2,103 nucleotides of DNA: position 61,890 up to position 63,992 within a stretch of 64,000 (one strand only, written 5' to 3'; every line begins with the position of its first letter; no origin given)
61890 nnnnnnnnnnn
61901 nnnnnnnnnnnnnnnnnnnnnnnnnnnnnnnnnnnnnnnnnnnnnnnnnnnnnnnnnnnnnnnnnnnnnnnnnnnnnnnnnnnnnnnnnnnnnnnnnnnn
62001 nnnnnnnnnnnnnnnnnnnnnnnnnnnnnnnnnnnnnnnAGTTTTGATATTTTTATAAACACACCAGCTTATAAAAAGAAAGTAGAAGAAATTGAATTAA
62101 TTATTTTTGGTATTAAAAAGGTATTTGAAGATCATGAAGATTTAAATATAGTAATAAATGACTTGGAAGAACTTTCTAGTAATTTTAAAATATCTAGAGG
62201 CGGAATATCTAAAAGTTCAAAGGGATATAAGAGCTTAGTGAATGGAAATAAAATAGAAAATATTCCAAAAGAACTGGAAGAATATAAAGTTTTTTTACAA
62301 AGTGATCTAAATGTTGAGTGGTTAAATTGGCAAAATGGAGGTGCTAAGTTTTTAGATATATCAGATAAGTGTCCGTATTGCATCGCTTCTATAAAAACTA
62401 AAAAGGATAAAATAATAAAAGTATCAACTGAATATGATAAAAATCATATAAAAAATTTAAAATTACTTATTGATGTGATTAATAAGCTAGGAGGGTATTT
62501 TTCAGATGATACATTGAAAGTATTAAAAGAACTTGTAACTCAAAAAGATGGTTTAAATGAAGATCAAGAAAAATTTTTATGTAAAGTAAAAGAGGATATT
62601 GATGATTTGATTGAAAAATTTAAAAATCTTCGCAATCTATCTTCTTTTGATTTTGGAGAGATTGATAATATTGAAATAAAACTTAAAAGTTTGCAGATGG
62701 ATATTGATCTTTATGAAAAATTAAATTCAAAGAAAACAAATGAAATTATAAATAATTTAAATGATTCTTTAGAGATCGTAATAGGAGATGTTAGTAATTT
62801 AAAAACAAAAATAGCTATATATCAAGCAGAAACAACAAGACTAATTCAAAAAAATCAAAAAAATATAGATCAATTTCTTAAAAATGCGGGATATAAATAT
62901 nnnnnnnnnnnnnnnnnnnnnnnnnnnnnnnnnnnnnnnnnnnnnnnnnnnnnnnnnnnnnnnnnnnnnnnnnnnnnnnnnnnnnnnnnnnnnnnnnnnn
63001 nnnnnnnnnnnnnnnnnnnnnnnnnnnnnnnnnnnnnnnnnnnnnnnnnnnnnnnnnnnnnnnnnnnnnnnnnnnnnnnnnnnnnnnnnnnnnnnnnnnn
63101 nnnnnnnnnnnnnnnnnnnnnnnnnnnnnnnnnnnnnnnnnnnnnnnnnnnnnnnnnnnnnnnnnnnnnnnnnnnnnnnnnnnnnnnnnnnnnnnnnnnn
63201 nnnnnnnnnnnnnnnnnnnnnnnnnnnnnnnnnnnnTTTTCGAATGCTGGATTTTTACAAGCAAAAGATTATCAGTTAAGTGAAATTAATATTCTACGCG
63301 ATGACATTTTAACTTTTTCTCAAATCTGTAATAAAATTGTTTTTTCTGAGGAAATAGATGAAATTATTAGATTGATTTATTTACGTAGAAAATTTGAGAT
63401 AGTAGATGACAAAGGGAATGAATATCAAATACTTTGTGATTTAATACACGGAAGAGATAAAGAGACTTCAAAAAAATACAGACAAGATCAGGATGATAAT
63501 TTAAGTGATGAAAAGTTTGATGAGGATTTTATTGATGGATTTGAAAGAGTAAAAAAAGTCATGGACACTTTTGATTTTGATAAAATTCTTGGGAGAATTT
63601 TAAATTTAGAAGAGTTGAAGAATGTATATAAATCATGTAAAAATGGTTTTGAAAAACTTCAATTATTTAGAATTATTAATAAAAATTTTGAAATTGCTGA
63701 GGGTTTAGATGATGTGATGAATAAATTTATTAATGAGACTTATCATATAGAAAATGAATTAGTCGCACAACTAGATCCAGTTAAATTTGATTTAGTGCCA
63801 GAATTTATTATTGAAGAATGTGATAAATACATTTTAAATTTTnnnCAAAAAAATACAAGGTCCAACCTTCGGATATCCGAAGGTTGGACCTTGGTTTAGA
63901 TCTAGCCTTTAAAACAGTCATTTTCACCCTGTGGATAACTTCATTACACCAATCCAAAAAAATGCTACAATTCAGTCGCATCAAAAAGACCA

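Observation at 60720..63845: Compact RhuM/Doc(Fic) plus AAA_13 ATPase island: candidate toxin or abortive-infection module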

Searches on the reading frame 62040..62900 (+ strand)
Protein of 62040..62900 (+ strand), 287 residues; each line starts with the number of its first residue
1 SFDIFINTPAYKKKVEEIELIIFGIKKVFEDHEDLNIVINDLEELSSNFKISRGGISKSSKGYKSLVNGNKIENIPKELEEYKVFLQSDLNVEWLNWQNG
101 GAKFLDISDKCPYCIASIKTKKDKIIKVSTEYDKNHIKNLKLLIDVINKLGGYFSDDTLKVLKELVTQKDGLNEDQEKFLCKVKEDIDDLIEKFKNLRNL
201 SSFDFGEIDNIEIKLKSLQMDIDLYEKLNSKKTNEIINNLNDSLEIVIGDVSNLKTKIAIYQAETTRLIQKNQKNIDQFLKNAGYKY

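Call 42: search_protein_families(library=pfam, proteins=[window:62040-62900:+], max_evalue=10)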
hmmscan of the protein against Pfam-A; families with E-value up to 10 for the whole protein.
window:62040-62900:+ (287 aa): 8 families
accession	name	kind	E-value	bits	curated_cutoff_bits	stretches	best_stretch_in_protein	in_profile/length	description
PF07200.18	Mod_r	-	0.018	15.5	30.1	1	139-200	77-138/146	Modifier of rudimentary (Mod(r)) protein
PF04055.27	Radical_SAM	-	0.033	14.8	29.5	1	110-235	10-127/166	Radical SAM superfamily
PF18822.6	CdvA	-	0.048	14.1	30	1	159-269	3-119/123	CdvA-like coiled-coil domain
PF08662.17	eIF2A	-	0.1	12.9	20.5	1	219-274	89-143/194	Eukaryotic translation initiation factor eIF2A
PF11793.14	FANCL_C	-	0.12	13.2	27.3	1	92-121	37-67/69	FANCL C-terminal domain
PF05549.16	Allexi_40kDa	-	0.27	11.2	26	1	162-274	36-143/271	Allexivirus 40kDa protein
PF13270.11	CCDC28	-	0.3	11.9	25.6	0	204-258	33-87/88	Coiled-coil domain-containing protein 28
PF06148.17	COG2_N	-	0.33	11.5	24.3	0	210-239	23-52/75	COG2 N-terminal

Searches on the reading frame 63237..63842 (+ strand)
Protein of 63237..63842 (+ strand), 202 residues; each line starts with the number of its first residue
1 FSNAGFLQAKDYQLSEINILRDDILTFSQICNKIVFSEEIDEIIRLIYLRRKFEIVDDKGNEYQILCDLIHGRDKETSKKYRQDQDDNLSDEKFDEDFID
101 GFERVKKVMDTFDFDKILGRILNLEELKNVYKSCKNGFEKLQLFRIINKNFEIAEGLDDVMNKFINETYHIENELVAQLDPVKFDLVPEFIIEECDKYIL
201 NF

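Call 40: search_protein_families(library=padloc, proteins=[window:63267-63842:+], max_evalue=0.1)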
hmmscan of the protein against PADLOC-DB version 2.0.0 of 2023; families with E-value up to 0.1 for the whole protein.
window:63267-63842:+ (192 aa): 1 family
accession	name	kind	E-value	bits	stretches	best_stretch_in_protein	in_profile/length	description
PDLC04889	PDC-S06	-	6.5e-55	184.9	1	3-190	512-688/693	-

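Call 42: search_protein_families(library=pfam, proteins=[window:63237-63842:+], max_evalue=10)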
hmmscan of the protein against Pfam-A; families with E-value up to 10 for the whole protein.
window:63237-63842:+ (202 aa): 4 families
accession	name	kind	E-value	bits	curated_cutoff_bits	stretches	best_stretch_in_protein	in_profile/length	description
PF18705.7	DUF5643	-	0.0098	16.3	34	1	25-76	22-73/115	Family of unknown function (DUF5643)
PF00580.27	UvrD-helicase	-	0.065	13.3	23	1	34-138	104-213/271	UvrD/REP helicase N-terminal domain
PF23966.1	DUF7294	-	0.086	13.3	27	1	50-68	16-34/66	Domain of unknown function (DUF7294)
PF18149.6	Helicase_PWI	-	0.097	13.4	23.1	1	151-188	30-67/111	N-terminal helicase PWI domain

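Call 65: search_solved_structures(query=A5, max_evalue=10)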
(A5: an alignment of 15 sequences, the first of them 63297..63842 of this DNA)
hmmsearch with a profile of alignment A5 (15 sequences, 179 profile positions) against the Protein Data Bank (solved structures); distinct sequences matched with E-value up to 10: 6.
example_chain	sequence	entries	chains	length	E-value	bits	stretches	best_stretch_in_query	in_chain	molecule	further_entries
2yny_A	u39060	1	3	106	0.16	15.4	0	128-152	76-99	GENERAL CONTROL PROTEIN GCN4, PUTATIVE INNER MEMBRANE PROTEIN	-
8a82_A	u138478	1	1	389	0.29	14.5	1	57-152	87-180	Cupin_8 domain-containing protein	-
5apw_A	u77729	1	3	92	0.48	13.8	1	90-152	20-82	GENERAL CONTROL PROTEIN GCN4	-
7o9v_A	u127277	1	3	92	0.85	13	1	76-152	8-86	General control transcription factor GCN4,hypothetical protein OMM_04225 residues 244-274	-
3zmf_A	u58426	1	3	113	1.5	12.2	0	127-152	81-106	GENERAL CONTROL PROTEIN GCN4, PUTATIVE INNER MEMBRANE PROTEIN, GENERAL CONTROL PROTEIN GCN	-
2yo2_A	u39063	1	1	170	4.3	10.7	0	127-152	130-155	GENERAL CONTROL PROTEIN GCN4, PUTATIVE INNER MEMBRANE PROTEIN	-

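Call 82: search_protein_representatives(alignment_id=A5)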
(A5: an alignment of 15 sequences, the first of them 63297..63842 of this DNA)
Query: 15 sequences, 179 profile positions. Proteins with E-value up to 0.001 (for the whole library): 514; up to 1e-10: 373; up to 1e-30: 120. The best 150 are listed.
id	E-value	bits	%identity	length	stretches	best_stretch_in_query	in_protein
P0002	1.9e-69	249.7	-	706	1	1-178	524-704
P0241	9.5e-68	244.2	-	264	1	2-178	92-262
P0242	8.8e-66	237.8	-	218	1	1-178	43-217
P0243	1.0e-65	237.5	-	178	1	13-178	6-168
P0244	3.1e-62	226.2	-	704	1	2-177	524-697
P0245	3.1e-61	223.0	-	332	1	1-178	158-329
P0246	4.2e-59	216.0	-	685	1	1-178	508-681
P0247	9.8e-59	214.8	-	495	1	1-178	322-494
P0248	1.4e-56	207.8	-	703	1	2-178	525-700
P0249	7.4e-54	198.9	-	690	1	1-177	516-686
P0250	8.9e-54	198.7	-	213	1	2-177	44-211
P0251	4.4e-52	193.1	-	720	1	1-177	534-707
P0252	3.3e-51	190.3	-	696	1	1-177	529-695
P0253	2.4e-50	187.5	-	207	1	2-176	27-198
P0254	5.8e-50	186.2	-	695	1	1-178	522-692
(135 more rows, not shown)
